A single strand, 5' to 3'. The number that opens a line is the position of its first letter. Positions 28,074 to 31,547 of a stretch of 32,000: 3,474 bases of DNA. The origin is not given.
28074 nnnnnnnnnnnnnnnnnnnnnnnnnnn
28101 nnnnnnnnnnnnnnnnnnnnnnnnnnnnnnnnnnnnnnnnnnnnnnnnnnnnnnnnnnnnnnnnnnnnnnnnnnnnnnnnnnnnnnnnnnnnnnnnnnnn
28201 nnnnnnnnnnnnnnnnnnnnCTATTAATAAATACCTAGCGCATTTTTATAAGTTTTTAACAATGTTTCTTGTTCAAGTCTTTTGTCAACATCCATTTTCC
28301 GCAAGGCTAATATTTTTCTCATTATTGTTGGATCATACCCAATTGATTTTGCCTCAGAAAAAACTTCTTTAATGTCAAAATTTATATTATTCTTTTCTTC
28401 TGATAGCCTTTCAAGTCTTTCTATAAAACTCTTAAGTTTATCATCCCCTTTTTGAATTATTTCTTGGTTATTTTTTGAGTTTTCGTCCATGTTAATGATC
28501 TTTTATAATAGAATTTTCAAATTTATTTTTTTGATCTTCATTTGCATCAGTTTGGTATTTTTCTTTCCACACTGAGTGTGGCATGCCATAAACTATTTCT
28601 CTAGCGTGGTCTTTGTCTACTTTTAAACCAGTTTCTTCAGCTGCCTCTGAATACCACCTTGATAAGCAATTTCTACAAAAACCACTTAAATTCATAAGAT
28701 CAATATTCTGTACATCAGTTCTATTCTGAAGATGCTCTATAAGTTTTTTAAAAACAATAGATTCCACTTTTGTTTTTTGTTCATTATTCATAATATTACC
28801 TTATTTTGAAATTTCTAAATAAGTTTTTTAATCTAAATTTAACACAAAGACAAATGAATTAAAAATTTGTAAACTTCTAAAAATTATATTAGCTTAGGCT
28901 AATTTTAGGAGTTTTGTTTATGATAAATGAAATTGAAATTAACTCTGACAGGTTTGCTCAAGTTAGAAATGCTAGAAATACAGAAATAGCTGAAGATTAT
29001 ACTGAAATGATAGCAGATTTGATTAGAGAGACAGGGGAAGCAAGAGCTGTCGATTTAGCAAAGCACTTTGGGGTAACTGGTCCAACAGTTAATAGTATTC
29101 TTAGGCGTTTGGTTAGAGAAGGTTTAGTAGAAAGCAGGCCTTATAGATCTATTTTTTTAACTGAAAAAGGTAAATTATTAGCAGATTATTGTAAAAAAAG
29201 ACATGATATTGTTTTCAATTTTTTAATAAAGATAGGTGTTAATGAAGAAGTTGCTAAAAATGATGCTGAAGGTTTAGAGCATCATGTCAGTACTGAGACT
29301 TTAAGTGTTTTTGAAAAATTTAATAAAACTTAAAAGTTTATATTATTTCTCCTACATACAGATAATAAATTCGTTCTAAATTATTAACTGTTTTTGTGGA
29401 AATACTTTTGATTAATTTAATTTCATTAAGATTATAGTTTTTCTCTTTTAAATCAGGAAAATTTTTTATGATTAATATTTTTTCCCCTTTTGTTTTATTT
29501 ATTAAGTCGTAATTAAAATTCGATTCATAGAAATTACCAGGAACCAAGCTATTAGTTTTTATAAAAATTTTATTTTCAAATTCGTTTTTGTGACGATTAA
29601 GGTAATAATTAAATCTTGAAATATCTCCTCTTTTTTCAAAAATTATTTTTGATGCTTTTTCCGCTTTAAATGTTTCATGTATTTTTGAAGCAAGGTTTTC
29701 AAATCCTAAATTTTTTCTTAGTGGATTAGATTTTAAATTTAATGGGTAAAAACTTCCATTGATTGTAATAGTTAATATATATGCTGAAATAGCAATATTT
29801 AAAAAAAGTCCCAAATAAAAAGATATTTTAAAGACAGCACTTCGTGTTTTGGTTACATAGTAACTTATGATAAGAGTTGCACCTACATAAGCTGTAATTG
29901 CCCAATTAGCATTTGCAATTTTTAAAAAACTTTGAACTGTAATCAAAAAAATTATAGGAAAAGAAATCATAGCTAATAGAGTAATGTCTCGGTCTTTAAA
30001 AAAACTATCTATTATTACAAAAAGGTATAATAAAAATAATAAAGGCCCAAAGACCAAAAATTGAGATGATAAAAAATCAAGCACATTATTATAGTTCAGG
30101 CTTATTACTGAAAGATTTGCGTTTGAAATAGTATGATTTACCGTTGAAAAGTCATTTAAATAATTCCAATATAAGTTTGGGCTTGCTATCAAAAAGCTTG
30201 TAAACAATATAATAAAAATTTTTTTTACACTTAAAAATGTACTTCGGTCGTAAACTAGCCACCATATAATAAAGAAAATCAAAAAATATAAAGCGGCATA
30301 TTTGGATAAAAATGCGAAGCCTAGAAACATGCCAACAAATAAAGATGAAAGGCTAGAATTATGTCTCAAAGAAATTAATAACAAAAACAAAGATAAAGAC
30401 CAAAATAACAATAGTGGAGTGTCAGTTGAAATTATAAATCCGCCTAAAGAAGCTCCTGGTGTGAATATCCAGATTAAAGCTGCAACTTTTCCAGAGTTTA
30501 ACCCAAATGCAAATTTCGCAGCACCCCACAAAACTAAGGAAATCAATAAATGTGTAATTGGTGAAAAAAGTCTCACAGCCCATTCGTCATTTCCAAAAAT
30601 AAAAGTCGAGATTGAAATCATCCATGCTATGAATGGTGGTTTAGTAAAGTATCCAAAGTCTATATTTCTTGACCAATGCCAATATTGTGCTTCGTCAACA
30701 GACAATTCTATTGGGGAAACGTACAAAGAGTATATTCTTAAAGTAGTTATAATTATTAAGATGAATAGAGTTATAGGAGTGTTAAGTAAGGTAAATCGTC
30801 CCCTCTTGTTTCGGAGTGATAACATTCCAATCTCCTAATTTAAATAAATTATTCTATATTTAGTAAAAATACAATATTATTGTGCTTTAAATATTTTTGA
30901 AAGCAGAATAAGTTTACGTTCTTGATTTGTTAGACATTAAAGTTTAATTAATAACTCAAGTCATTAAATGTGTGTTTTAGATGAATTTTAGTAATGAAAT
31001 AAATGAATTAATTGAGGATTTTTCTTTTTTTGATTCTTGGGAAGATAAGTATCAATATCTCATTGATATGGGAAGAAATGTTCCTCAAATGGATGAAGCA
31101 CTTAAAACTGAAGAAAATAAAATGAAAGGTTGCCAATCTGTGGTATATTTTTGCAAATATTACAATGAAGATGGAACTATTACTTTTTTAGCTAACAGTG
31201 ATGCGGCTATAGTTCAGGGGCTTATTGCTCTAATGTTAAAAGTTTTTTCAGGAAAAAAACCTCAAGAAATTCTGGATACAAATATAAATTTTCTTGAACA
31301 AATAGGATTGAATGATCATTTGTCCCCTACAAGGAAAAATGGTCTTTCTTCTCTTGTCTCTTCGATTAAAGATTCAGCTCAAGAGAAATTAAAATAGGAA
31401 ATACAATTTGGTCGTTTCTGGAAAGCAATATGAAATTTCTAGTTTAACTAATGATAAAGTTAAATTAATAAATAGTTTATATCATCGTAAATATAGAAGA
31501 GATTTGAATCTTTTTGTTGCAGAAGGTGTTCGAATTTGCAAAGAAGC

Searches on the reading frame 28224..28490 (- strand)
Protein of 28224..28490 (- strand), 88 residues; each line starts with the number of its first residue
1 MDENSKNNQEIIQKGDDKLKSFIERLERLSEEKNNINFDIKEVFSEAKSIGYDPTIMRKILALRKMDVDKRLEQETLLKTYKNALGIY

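Call 84: search_protein_families(library=pfam, proteins=[window:28224-28490:-], max_evalue=0.01)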
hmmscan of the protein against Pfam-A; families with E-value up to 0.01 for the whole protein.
window:28224-28490:- (88 aa): 2 families
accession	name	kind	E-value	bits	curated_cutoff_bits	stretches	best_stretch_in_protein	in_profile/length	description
PF10073.14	GapR_DNA-bd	-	2.6e-30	104.2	22.6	1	16-86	2-72/72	GapR-like, DNA-binding domain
PF04793.17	Herpes_BBRF1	-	0.0086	15.6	25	1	4-66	48-110/286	BRRF1-like protein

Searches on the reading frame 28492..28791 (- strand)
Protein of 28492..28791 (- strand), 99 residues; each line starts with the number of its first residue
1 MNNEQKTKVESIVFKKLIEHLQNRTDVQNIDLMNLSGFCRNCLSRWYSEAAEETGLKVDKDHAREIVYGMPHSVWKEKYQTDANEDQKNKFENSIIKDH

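Call 84: search_protein_families(library=pfam, proteins=[window:28492-28791:-], max_evalue=0.01)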
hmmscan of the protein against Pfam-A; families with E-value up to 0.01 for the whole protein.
window:28492-28791:- (99 aa): 1 family
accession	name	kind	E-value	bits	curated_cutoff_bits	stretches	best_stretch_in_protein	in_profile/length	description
PF06844.16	DUF1244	-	3.5e-35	120.4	27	1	27-92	1-66/67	Protein of unknown function (DUF1244)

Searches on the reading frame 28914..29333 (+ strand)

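Call 84: search_protein_families(library=pfam, proteins=[window:28914-29333:+], max_evalue=0.01)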
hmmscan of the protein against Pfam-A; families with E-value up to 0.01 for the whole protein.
window:28914-29333:+ (139 aa): 13 families
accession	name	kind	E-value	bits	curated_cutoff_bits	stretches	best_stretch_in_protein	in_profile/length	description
PF02742.21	Fe_dep_repr_C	-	2.4e-10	40.7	27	1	83-136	1-55/70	Iron dependent repressor, metal binding and dimerisation domain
PF01325.25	Fe_dep_repress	-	9.5e-09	35.8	26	1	23-79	3-59/60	Iron dependent repressor, N-terminal DNA binding domain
PF01047.28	MarR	-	9.2e-07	29.1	24.6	1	36-76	11-51/59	MarR family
PF13545.12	HTH_Crp_2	-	1.9e-06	28.2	27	1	47-88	27-67/70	Crp-like helix-turn-helix domain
PF12802.13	MarR_2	-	2.4e-06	28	27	1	39-75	16-53/61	MarR family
PF13412.12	HTH_24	-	3e-06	27.2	21.9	1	36-73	11-48/48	Winged helix-turn-helix DNA-binding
PF01978.25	TrmB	-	6e-06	26.5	25.6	1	36-76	17-56/68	Sugar-specific transcriptional regulator TrmB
PF09339.16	HTH_IclR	-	7e-06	26.2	22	1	35-75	10-51/52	IclR helix-turn-helix domain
PF00392.27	GntR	-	1.1e-05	25.5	27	1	47-81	29-63/64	Bacterial regulatory proteins, gntR family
PF01022.26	HTH_5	-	0.00053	20.3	22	1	36-74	10-47/47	Bacterial regulatory protein, arsR family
PF25213.1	HVO_A0261_N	-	0.0017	18.6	35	1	41-93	23-74/86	HVO_A0261 N-terminal domain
PF09012.17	FeoC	-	0.0053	17.3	21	1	35-77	7-49/69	FeoC like transcriptional regulator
PF22798.2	DUF5817_CT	-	0.0064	16.8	29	0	39-72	12-45/54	DUF5817, C-terminal domain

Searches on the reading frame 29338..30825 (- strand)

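Call 84: search_protein_families(library=pfam, proteins=[window:29338-30825:-], max_evalue=0.01)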
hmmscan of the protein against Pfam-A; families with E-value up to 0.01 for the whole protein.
window:29338-30825:- (495 aa): 2 families
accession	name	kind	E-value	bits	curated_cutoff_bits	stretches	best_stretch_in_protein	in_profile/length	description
PF13231.12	PMT_2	-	3.4e-28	99.3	26.1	1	62-220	2-160/160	Dolichyl-phosphate-mannose-protein mannosyltransferase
PF02366.24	PMT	-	7.4e-07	29.4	22.7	1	59-211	58-222/245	Dolichyl-phosphate-mannose-protein mannosyltransferase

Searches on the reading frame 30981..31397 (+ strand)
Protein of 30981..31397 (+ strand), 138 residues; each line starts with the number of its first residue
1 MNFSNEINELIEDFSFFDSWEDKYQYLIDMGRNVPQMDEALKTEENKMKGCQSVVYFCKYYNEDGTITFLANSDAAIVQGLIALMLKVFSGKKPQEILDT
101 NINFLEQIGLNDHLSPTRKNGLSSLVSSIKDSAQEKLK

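Call 84: search_protein_families(library=pfam, proteins=[window:30981-31397:+], max_evalue=0.01)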
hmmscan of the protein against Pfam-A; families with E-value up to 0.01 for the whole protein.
window:30981-31397:+ (138 aa): 1 family
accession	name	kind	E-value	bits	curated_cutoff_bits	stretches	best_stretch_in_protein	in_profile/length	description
PF02657.20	SufE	-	1.8e-43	147.6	27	1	11-131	1-120/121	Fe-S metabolism associated domain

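Call 86: find_encoding_contigs(protein=window:30981-31397:+, flank=10000, max_places=2)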
Protein window:30981-31397:+ (138 aa): no gene with exactly this product is on record in the collection.
